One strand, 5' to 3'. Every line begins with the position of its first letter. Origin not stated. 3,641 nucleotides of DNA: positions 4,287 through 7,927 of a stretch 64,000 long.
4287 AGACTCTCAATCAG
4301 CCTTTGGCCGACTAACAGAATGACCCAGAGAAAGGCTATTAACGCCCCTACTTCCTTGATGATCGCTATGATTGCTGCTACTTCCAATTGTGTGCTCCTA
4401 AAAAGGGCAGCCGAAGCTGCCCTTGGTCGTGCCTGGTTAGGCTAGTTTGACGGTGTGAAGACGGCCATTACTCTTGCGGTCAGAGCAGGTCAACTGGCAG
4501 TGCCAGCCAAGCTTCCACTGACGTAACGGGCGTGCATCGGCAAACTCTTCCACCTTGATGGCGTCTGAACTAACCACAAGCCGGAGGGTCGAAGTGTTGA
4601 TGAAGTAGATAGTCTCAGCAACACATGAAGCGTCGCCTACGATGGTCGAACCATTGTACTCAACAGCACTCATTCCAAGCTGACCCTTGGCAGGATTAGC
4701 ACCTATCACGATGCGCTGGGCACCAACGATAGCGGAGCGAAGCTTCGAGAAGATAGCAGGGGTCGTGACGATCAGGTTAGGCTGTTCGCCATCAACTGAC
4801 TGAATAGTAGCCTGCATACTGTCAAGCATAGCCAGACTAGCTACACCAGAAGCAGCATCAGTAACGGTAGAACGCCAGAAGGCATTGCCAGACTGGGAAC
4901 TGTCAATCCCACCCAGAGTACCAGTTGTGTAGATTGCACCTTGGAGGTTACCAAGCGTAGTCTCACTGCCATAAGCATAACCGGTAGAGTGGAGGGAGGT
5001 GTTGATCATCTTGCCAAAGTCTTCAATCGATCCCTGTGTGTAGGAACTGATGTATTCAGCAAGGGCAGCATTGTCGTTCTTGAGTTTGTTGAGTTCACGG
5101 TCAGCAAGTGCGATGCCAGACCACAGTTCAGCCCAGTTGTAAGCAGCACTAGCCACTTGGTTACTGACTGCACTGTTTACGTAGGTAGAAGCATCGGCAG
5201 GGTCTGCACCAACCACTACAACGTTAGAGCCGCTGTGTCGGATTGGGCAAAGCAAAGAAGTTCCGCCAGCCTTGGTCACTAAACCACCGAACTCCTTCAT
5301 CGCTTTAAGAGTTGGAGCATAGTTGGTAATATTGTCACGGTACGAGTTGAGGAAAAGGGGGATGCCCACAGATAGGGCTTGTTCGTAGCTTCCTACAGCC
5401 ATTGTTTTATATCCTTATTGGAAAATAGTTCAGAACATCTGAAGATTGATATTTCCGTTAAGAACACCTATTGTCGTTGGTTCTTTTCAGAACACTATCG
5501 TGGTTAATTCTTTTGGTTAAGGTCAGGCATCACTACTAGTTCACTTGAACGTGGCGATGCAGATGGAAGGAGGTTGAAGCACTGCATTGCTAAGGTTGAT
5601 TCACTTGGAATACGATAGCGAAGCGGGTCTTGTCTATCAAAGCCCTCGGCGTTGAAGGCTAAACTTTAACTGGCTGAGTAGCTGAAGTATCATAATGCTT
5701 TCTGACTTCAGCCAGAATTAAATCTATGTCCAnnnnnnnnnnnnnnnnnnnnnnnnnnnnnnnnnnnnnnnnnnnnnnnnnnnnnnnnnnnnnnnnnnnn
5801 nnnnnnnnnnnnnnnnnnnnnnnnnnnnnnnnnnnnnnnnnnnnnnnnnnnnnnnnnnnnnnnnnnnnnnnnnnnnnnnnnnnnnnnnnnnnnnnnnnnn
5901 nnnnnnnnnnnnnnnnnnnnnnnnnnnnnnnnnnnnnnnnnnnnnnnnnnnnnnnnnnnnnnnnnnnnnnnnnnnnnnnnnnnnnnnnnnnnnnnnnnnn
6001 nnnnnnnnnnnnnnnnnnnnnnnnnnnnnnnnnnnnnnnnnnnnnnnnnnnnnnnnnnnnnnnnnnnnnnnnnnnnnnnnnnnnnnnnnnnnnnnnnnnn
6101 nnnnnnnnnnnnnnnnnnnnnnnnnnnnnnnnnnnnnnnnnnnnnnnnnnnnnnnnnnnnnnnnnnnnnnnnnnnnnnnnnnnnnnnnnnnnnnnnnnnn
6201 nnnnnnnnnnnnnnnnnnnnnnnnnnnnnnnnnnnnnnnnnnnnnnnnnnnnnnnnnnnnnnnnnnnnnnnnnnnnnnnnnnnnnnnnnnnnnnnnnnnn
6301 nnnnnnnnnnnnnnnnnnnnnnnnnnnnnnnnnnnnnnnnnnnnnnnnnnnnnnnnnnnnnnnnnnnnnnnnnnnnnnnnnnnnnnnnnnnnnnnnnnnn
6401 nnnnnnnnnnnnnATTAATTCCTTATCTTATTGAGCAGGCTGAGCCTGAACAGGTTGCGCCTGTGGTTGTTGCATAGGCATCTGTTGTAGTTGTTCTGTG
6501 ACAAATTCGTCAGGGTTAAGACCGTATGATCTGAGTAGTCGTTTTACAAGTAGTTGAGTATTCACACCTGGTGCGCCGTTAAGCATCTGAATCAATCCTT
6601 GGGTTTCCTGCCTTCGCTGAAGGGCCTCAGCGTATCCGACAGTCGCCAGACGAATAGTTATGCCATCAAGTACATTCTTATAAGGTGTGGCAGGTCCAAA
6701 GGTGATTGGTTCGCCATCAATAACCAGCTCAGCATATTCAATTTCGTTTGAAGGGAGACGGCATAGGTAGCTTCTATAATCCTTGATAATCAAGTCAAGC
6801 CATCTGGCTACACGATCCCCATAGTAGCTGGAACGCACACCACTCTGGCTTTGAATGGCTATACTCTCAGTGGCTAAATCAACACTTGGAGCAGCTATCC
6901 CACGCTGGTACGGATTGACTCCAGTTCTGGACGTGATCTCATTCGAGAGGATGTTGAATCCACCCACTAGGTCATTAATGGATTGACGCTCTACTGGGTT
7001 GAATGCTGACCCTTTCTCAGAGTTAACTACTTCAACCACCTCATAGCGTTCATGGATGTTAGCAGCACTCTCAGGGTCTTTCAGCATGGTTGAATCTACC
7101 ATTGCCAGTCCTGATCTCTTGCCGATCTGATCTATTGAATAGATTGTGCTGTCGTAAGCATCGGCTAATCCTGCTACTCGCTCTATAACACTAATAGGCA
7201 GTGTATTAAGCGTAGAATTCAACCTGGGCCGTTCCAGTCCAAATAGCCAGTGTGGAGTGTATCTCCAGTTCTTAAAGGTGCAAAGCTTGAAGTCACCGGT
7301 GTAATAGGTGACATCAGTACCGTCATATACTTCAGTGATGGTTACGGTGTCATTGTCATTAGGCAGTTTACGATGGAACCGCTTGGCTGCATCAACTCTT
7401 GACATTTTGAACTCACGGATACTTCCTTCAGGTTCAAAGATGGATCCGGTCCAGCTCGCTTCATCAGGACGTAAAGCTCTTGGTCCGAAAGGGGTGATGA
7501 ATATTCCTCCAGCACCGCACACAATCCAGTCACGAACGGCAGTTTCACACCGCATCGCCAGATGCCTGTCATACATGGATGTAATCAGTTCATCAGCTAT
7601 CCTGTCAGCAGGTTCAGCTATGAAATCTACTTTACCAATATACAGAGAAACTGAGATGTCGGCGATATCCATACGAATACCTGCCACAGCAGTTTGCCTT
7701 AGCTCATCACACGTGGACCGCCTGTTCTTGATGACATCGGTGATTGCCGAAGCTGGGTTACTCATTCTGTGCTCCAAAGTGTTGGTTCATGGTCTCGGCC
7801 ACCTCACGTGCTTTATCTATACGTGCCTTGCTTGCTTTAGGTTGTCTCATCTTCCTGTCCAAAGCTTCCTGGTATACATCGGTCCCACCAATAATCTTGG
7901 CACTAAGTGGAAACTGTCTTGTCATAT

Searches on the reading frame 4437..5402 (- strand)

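Call 82: search_protein_families(library=phrogs, proteins=[window:4437-5402:-], max_evalue=0.001)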
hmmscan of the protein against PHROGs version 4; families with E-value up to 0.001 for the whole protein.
window:4437-5402:- (321 aa): 2 families
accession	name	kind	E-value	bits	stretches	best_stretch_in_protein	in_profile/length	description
phrog_9953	-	head and packaging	2.6e-31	110.2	1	6-316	9-327/329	major head protein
phrog_14242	-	head and packaging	0.00066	19.5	1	153-278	220-342/396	major head protein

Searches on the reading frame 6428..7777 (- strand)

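Call 82: search_protein_families(library=phrogs, proteins=[window:6428-7777:-], max_evalue=0.001)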
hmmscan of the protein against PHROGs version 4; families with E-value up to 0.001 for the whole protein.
window:6428-7777:- (449 aa): 1 family
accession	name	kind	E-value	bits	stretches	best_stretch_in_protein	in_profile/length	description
phrog_332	-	connector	0.00012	21.6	1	255-448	339-529/560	head-tail adaptor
